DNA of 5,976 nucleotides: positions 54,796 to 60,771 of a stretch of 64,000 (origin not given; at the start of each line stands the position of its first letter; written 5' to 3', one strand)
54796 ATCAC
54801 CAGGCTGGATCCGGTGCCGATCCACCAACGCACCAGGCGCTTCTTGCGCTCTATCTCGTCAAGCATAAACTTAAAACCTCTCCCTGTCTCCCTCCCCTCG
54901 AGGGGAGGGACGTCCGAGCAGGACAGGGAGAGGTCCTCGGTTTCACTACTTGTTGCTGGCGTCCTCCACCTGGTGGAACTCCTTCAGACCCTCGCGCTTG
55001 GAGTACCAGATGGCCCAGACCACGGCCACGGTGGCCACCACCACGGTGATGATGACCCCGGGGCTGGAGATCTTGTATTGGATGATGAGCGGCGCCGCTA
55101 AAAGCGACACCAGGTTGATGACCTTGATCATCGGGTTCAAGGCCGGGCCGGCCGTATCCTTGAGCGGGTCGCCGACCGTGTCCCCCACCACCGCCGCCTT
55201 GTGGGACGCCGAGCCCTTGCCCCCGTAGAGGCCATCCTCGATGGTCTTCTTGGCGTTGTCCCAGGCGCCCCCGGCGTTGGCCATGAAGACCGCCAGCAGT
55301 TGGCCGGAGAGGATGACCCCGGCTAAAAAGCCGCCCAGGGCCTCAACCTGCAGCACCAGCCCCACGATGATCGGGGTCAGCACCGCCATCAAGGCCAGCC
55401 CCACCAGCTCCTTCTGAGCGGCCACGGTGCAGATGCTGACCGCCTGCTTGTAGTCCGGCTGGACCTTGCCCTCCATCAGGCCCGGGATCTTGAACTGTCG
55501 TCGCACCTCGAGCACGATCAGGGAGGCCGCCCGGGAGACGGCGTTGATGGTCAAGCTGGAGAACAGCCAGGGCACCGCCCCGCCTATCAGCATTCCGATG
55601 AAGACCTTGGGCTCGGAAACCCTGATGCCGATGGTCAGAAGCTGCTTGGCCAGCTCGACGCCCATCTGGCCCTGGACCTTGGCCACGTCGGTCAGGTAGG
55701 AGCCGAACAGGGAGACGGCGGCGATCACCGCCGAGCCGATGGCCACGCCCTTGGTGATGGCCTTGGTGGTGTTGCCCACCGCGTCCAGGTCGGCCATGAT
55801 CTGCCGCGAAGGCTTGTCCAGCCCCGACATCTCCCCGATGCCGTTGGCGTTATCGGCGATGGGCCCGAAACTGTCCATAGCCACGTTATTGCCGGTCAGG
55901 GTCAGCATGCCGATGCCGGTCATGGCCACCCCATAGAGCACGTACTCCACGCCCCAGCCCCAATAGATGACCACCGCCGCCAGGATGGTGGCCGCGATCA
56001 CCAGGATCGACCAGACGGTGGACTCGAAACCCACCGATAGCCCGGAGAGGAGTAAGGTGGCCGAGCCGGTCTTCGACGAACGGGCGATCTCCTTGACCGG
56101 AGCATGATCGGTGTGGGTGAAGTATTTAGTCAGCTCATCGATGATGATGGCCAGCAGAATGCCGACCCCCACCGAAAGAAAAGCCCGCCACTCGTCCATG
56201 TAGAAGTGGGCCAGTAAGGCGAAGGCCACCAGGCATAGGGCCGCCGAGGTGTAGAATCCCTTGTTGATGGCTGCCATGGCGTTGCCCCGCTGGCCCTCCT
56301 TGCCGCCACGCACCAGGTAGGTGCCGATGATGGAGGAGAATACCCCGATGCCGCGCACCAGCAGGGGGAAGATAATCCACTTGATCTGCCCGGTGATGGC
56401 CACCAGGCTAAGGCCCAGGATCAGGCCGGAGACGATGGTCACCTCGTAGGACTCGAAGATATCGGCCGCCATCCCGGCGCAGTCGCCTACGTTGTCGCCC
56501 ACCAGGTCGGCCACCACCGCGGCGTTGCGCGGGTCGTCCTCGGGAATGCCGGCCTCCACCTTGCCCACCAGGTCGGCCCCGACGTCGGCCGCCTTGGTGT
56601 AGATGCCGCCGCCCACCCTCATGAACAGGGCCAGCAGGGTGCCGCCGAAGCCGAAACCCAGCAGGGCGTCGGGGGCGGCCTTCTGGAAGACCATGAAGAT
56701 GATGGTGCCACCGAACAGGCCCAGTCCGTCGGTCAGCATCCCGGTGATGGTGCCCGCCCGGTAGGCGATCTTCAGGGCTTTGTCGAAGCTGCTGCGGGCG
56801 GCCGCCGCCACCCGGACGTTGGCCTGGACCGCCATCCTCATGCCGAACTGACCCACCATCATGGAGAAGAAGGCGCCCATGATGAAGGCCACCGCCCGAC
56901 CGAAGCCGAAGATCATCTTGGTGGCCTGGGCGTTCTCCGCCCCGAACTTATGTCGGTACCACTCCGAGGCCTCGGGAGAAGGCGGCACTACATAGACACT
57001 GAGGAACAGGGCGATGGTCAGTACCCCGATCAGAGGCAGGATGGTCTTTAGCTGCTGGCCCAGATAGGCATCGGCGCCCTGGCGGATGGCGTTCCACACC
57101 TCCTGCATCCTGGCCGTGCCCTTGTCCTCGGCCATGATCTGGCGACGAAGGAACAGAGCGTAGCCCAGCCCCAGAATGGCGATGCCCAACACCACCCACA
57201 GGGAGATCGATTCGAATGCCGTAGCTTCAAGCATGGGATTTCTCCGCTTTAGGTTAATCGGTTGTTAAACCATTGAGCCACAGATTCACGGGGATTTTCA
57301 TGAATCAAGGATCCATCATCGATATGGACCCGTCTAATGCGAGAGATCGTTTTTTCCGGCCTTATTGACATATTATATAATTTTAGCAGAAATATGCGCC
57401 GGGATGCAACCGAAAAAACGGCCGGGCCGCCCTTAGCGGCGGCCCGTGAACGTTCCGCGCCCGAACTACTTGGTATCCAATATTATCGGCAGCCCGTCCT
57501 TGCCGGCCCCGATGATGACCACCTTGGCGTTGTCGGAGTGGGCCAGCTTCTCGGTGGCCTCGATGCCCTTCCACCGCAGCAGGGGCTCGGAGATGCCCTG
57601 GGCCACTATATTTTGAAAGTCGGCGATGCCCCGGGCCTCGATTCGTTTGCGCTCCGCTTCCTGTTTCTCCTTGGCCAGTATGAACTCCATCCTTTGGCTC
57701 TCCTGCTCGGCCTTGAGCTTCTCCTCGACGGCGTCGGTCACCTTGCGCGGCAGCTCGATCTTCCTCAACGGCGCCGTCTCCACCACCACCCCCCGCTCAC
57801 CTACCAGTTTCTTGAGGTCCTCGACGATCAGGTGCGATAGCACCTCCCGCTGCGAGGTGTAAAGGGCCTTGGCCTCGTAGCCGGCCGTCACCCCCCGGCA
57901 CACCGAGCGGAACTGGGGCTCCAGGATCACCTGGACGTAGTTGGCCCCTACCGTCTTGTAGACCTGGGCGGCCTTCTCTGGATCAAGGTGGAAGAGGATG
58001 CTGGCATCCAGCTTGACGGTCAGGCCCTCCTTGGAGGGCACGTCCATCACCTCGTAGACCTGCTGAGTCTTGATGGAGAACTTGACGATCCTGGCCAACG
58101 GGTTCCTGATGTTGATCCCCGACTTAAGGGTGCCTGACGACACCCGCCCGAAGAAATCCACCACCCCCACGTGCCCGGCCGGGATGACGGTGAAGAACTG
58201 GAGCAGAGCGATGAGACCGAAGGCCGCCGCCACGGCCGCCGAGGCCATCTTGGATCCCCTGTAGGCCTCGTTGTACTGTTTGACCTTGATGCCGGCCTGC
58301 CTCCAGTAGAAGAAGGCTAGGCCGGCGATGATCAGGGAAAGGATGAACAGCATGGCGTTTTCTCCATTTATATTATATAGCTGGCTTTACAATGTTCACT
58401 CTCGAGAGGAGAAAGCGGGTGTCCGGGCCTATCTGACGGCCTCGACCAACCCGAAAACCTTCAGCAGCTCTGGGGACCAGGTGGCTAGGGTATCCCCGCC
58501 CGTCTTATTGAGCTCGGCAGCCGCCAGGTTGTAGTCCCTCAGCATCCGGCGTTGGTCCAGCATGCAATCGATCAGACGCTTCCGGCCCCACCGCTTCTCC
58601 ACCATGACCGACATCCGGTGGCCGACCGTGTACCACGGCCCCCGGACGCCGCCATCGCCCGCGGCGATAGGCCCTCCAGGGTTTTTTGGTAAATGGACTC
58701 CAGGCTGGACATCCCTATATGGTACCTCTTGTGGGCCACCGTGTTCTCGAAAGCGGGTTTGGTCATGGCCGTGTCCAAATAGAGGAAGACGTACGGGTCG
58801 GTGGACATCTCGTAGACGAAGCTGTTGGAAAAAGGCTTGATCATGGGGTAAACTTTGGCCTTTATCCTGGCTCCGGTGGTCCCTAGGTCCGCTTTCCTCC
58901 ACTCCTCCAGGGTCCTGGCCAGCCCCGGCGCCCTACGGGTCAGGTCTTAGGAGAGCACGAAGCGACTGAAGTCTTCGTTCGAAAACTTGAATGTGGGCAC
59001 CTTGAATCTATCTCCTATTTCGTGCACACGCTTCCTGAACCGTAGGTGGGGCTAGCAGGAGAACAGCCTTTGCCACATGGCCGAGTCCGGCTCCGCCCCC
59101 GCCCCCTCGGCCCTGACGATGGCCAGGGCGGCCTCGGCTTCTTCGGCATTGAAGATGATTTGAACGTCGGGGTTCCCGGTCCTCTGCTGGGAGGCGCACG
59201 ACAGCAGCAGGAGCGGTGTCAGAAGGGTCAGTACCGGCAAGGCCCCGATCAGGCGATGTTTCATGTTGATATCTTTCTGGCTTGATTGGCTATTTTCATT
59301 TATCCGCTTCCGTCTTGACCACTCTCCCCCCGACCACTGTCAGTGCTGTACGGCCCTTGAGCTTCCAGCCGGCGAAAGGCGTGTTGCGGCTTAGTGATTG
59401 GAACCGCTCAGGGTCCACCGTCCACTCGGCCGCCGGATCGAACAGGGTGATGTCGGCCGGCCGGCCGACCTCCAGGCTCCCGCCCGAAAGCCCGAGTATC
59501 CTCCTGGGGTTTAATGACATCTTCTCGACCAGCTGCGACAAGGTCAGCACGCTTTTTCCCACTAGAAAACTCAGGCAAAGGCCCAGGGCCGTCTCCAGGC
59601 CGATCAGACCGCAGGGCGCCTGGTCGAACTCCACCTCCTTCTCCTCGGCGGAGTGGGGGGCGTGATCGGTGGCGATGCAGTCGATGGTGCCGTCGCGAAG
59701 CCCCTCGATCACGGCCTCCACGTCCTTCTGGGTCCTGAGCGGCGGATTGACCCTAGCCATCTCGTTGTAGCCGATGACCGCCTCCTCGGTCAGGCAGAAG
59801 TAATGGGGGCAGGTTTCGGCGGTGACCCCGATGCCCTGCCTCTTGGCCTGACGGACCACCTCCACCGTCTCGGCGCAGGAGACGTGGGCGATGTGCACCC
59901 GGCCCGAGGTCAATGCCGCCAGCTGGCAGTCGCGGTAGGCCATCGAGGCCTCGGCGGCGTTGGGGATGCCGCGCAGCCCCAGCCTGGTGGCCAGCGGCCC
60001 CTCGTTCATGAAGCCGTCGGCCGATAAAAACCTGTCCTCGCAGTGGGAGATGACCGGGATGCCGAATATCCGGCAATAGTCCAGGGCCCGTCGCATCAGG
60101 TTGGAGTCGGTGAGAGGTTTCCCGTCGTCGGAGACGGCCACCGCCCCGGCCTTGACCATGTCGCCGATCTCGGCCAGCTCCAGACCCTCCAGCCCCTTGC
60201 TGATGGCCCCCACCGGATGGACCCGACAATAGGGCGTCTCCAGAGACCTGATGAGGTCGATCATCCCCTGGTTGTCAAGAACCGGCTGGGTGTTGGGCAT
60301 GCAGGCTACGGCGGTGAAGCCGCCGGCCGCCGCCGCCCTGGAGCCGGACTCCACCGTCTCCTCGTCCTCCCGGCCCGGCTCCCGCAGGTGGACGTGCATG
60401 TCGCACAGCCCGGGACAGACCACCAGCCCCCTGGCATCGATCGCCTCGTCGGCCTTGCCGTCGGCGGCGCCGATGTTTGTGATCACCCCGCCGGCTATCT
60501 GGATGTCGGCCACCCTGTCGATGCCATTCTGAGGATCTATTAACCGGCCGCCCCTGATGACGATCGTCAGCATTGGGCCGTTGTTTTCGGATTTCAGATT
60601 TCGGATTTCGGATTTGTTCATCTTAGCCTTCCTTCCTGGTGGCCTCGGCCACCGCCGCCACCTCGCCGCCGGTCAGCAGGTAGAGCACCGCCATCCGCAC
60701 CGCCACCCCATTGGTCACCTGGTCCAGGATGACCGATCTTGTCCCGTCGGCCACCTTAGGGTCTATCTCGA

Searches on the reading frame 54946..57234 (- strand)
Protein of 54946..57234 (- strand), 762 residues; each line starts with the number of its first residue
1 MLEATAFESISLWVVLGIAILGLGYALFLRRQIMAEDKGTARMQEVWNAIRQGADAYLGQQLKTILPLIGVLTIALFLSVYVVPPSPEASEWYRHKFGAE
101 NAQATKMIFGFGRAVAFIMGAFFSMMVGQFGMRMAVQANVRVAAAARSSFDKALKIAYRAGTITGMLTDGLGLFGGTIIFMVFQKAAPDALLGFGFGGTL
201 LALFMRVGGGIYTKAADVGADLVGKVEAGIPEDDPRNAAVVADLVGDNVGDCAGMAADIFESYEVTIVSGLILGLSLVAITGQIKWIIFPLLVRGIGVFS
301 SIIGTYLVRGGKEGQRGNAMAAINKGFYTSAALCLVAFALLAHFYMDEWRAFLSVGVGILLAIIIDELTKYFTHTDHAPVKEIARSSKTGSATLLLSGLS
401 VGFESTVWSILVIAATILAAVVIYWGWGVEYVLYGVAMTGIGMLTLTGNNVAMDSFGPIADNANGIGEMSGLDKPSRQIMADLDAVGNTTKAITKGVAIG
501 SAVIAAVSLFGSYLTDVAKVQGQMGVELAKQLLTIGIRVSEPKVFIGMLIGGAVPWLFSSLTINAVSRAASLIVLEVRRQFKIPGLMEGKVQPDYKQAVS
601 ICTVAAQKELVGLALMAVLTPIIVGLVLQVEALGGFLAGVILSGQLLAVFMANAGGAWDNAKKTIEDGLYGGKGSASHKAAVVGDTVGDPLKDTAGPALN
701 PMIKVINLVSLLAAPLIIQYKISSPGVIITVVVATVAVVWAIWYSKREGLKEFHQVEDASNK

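Call 65: search_protein_families(library=pfam, proteins=[window:54946-57234:-], max_evalue=0.000001)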
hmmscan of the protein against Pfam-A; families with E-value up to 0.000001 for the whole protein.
window:54946-57234:- (762 aa): 1 family
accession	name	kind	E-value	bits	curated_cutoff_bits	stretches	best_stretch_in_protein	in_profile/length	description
PF03030.21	H_PPase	-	8.4e-249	828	29.7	1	20-712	1-644/645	Inorganic H+ pyrophosphatase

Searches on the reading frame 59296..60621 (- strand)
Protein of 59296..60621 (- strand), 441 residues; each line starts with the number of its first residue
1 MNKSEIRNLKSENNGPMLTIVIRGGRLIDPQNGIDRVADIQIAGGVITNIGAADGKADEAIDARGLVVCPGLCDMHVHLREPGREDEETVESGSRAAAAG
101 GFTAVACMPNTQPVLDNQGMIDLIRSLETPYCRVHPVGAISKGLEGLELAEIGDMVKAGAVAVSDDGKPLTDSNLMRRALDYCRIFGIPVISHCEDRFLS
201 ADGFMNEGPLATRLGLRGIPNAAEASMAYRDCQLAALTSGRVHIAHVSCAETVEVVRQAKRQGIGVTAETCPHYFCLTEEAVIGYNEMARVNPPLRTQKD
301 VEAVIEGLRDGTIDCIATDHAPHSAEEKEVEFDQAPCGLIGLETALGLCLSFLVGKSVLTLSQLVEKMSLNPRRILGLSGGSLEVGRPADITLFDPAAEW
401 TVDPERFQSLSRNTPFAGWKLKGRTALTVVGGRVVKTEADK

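Call 65: search_protein_families(library=pfam, proteins=[window:59296-60621:-], max_evalue=0.000001)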
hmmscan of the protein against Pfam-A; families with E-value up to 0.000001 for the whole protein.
window:59296-60621:- (441 aa): 3 families
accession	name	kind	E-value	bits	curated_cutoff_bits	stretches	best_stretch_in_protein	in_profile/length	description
PF01979.26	Amidohydro_1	-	2.9e-27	96.3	25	1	67-435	1-345/345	Amidohydrolase family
PF07969.17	Amidohydro_3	-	4e-14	53.4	29.7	1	357-435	405-471/472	Amidohydrolase family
PF12890.13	DHOase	-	5.9e-07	30.1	21.2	0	67-251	3-141/142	Dihydro-orotase-like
